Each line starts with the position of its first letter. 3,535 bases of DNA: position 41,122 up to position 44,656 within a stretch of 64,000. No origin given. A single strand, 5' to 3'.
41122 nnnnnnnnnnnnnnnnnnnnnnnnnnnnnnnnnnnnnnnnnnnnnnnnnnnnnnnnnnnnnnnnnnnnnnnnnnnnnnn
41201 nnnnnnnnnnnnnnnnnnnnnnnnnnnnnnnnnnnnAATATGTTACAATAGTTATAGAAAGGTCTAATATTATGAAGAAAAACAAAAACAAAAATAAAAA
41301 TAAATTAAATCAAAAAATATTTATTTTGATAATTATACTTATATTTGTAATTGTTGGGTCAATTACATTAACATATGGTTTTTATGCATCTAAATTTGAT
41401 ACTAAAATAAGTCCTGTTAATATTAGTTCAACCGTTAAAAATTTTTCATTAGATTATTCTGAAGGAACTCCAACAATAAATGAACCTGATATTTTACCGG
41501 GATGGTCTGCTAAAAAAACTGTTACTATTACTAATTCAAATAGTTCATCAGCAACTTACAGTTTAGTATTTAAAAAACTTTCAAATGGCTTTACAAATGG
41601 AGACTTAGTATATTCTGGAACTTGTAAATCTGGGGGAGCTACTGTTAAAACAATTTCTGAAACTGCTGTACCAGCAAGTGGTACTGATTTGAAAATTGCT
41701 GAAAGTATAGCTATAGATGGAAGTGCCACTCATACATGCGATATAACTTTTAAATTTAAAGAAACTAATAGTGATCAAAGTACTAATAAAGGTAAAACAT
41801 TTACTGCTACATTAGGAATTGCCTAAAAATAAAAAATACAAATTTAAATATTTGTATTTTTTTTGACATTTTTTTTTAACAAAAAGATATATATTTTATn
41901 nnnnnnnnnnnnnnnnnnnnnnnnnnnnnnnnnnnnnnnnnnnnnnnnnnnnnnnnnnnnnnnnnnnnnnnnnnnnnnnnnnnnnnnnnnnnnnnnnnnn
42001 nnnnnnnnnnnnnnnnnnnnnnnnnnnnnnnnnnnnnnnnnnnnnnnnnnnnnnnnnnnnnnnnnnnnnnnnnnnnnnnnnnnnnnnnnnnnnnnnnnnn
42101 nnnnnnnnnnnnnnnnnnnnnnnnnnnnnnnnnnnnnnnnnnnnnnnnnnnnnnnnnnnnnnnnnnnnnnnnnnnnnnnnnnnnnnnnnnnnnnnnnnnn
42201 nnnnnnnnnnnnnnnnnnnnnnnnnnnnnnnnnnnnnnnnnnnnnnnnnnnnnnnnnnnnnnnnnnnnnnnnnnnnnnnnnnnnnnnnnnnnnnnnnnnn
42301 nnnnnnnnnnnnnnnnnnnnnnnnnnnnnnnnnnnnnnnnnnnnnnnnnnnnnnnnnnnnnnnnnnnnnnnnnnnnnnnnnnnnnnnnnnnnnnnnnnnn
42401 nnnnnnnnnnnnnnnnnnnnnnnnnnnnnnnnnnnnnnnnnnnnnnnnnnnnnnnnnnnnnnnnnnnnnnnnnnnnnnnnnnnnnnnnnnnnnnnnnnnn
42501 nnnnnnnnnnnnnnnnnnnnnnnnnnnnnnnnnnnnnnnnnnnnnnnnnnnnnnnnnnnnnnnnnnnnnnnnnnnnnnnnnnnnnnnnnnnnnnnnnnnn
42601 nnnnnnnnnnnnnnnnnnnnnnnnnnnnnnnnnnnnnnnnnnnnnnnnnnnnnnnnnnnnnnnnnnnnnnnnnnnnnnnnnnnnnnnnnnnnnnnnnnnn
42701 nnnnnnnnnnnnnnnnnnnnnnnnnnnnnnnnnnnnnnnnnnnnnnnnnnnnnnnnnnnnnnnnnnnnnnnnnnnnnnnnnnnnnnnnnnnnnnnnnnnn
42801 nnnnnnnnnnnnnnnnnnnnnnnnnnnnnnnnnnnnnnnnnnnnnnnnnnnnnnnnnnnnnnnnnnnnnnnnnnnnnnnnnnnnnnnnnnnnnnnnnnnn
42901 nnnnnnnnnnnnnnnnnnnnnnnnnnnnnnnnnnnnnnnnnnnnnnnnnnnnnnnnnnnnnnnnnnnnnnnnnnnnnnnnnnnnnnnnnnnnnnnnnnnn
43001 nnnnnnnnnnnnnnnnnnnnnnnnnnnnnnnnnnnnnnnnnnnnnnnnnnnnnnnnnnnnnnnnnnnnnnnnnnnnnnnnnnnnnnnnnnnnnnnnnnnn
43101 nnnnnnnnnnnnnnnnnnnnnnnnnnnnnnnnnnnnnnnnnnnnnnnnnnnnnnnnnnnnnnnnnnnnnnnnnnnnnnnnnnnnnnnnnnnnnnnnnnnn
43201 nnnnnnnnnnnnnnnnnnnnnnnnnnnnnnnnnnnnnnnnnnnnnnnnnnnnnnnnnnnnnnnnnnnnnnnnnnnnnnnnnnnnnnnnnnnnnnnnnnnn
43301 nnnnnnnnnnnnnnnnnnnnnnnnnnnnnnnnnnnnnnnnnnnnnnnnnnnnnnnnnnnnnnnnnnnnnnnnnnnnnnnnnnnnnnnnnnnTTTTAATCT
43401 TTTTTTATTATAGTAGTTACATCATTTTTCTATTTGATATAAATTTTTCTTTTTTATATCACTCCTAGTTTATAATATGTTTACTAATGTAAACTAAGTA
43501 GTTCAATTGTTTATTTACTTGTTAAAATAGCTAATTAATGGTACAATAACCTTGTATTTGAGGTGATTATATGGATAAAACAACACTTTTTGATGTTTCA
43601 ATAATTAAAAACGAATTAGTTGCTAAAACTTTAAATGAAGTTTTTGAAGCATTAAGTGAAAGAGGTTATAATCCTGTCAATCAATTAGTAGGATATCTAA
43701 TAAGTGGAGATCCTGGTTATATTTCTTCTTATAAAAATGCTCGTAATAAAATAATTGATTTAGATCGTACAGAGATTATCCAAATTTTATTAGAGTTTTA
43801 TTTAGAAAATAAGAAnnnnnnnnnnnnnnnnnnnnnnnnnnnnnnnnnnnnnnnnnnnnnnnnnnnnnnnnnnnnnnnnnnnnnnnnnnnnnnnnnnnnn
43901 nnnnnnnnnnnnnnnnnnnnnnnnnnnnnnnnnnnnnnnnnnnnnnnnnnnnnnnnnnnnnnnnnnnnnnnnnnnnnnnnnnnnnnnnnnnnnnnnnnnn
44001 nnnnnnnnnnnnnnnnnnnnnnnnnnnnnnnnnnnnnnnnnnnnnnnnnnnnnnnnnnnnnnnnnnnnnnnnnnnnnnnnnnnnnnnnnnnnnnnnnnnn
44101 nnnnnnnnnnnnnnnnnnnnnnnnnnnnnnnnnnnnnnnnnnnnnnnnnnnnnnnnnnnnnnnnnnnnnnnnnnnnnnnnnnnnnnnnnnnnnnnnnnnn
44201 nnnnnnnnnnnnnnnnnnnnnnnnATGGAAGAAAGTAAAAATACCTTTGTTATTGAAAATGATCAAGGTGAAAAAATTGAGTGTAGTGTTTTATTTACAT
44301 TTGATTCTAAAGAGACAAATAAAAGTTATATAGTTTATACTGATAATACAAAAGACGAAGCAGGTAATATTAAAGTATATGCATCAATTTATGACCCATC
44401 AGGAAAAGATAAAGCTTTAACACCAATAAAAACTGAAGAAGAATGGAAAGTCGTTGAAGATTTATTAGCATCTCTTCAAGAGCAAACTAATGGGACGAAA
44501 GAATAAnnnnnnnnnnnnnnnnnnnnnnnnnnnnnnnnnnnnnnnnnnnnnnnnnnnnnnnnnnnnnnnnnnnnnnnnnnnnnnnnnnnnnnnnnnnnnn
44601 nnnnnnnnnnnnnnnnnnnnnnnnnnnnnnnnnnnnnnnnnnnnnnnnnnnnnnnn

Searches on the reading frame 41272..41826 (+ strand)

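Call 7: search_protein_families(library=pfam, proteins=[window:41272-41826:+], max_evalue=0.01)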
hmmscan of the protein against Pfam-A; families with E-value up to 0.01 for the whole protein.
window:41272-41826:+ (184 aa): 0 families

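Call 72: search_protein_families(library=ncbifam, proteins=[window:41272-41826:+], max_evalue=0.01)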
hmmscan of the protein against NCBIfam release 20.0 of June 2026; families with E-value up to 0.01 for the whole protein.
window:41272-41826:+ (184 aa): 1 family
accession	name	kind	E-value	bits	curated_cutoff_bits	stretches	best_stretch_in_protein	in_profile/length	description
NF000473.1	vanY_BG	exception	0.0053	16.2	400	1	4-56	6-59/274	VanY-B/VanY-G family D-Ala-D-Ala carboxypeptidase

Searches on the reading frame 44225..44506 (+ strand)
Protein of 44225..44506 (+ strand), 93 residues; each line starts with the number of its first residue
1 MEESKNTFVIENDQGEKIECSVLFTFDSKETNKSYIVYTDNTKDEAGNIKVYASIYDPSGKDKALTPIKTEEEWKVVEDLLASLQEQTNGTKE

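Call 7: search_protein_families(library=pfam, proteins=[window:44225-44506:+], max_evalue=0.01)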
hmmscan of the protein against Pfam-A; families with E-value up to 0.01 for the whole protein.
window:44225-44506:+ (93 aa): 1 family
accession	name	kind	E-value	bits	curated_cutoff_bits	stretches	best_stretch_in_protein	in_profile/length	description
PF06949.16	DUF1292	-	2.3e-10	41.6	24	1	13-83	1-72/75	Protein of unknown function (DUF1292)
